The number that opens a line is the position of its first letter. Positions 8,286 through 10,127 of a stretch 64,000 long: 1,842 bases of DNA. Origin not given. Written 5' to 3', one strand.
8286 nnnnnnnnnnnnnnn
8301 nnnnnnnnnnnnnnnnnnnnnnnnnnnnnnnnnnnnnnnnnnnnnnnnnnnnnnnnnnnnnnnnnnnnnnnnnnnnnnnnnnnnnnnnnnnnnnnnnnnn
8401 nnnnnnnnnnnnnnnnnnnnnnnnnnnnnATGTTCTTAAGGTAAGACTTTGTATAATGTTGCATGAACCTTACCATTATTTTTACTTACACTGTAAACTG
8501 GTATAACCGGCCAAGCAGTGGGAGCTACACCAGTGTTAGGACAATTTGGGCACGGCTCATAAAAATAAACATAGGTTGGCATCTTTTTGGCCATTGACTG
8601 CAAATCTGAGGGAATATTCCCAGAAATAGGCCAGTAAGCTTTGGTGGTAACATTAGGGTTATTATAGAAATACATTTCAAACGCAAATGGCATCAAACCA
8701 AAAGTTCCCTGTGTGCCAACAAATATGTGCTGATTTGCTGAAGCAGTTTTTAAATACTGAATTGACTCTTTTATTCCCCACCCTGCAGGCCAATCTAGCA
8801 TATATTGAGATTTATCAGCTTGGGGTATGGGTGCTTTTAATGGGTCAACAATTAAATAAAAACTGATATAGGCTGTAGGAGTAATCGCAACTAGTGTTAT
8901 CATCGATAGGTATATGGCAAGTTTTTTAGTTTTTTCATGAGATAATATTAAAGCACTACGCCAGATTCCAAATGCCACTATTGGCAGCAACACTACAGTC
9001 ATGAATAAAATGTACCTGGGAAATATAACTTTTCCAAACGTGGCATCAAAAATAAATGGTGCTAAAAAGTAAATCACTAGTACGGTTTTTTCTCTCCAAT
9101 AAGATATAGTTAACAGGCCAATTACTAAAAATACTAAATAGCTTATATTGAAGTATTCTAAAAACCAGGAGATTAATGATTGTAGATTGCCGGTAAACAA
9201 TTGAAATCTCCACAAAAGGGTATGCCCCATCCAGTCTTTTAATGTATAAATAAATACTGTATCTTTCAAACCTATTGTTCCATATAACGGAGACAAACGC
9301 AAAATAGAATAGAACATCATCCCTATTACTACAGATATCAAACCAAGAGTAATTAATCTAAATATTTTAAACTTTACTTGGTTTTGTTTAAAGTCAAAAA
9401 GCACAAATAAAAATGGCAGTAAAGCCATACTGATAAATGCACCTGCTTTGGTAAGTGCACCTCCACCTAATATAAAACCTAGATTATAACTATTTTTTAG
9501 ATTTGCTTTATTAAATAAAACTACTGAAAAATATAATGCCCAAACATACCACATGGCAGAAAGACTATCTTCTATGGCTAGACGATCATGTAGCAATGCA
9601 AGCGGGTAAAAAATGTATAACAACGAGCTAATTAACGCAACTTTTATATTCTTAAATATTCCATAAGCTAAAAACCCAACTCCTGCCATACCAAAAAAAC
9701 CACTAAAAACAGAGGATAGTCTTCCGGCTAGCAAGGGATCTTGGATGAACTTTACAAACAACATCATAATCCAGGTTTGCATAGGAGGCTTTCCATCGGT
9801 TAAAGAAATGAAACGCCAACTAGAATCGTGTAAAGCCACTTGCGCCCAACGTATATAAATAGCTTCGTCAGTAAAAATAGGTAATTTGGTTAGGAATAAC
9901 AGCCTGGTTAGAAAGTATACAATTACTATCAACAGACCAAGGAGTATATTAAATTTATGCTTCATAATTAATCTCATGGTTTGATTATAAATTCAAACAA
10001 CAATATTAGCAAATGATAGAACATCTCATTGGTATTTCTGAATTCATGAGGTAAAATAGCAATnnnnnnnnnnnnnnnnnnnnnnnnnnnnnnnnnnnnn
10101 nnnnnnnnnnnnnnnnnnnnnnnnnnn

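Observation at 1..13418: Dense envelope-glycosylation island: three GT2 plus Wzx-like flippase plus at least six GT-C-fold membrane glycosyltransferases in one strand block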

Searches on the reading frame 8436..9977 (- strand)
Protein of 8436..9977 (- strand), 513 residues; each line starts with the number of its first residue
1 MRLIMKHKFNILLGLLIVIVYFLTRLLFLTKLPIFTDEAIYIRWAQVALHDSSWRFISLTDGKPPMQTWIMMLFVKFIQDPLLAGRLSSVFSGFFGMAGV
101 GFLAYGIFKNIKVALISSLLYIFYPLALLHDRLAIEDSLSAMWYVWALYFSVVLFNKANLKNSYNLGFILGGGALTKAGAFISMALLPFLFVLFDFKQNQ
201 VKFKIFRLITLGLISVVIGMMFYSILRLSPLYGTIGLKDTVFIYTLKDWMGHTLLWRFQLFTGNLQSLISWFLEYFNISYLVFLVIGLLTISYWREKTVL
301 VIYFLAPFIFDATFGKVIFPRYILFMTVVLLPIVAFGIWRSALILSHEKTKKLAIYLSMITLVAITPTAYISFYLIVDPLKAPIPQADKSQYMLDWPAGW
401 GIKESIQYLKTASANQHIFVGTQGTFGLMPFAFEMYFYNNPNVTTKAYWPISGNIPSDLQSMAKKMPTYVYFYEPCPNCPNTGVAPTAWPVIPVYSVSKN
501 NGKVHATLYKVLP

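Call 4: search_protein_families(library=pfam, proteins=[window:8436-9977:-], max_evalue=0.01)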
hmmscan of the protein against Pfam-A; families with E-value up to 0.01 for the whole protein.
window:8436-9977:- (513 aa): 1 family
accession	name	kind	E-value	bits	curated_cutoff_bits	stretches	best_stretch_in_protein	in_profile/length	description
PF13231.12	PMT_2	-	1.9e-08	35.1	26.1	1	63-216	2-154/160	Dolichyl-phosphate-mannose-protein mannosyltransferase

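Call 6: search_protein_families(library=ncbifam, proteins=[window:8436-9977:-], max_evalue=0.01)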
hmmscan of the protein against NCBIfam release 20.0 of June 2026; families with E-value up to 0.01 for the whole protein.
window:8436-9977:- (513 aa): 0 families

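Call 11: search_solved_structures(query=window:8436-9977:-, max_evalue=1)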
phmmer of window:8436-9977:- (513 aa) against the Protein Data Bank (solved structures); distinct sequences matched with E-value up to 1: 0.
